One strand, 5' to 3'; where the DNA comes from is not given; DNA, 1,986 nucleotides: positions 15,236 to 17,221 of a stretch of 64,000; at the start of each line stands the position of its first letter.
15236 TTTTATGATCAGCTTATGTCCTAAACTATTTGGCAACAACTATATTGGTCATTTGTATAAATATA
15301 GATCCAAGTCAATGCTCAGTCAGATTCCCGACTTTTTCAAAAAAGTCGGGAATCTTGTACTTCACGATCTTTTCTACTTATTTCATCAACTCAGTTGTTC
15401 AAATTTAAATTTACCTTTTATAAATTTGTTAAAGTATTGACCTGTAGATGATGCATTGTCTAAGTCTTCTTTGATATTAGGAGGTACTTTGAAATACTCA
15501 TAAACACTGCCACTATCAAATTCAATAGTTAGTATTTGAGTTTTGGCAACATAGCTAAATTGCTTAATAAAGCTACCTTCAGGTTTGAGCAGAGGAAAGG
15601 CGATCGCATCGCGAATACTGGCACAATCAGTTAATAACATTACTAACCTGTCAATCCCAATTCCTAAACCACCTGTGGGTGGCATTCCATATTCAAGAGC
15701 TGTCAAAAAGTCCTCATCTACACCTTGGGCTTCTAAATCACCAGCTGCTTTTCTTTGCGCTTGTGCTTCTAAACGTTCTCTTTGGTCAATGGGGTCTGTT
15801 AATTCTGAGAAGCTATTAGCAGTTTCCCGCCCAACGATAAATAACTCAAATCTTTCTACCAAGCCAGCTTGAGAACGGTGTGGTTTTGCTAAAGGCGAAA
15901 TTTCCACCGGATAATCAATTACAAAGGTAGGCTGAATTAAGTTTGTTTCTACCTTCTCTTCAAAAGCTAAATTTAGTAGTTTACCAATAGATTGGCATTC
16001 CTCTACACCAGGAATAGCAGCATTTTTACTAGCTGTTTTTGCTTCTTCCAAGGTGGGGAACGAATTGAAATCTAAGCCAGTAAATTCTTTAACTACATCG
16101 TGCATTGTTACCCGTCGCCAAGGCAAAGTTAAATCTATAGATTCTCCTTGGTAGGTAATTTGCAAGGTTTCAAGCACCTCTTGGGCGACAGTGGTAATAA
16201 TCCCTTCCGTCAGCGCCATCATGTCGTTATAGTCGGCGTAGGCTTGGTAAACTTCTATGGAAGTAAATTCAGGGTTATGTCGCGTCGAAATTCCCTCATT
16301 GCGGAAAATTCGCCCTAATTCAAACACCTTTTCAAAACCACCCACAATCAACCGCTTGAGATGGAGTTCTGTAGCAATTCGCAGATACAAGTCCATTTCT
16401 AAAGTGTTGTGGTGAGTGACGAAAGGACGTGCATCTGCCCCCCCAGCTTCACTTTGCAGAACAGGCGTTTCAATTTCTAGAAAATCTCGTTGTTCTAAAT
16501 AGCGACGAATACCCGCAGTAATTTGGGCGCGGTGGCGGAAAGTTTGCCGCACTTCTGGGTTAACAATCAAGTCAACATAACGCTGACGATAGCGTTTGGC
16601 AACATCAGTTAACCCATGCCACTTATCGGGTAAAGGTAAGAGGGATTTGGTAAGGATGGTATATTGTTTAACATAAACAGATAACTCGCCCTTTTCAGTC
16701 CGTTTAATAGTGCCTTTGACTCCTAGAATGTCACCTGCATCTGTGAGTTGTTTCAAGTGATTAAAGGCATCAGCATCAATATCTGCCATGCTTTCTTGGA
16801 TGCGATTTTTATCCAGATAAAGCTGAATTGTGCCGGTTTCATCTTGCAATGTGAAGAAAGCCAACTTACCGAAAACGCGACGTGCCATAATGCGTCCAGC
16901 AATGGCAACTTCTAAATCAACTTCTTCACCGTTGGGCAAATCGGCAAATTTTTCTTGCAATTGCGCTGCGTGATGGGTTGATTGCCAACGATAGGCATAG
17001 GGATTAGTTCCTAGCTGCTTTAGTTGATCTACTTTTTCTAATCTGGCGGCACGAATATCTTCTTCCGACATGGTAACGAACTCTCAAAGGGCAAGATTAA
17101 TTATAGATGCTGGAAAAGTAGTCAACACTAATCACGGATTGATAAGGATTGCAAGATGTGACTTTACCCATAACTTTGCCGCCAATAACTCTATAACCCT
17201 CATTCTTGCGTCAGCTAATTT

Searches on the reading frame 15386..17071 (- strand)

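Call 72: search_protein_families(library=pfam, proteins=[window:15386-17071:-], max_evalue=0.00001)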
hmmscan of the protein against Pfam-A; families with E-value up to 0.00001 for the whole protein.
window:15386-17071:- (561 aa): 4 families
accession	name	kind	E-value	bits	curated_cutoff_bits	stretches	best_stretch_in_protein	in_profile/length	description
PF00152.25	tRNA-synt_2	-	4.1e-92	309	25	1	158-494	3-306/308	tRNA synthetases class II (D, K and N)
PF13619.11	KTSC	-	1e-19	70.5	25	1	500-555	3-58/58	KTSC domain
PF01336.31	tRNA_anti-codon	-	1.4e-17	63.8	27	1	55-140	1-75/75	OB-fold nucleic acid binding domain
PF01409.25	tRNA-synt_2d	-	3.2e-06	27.3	19.8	0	248-302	104-156/246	tRNA synthetases class II core domain (F)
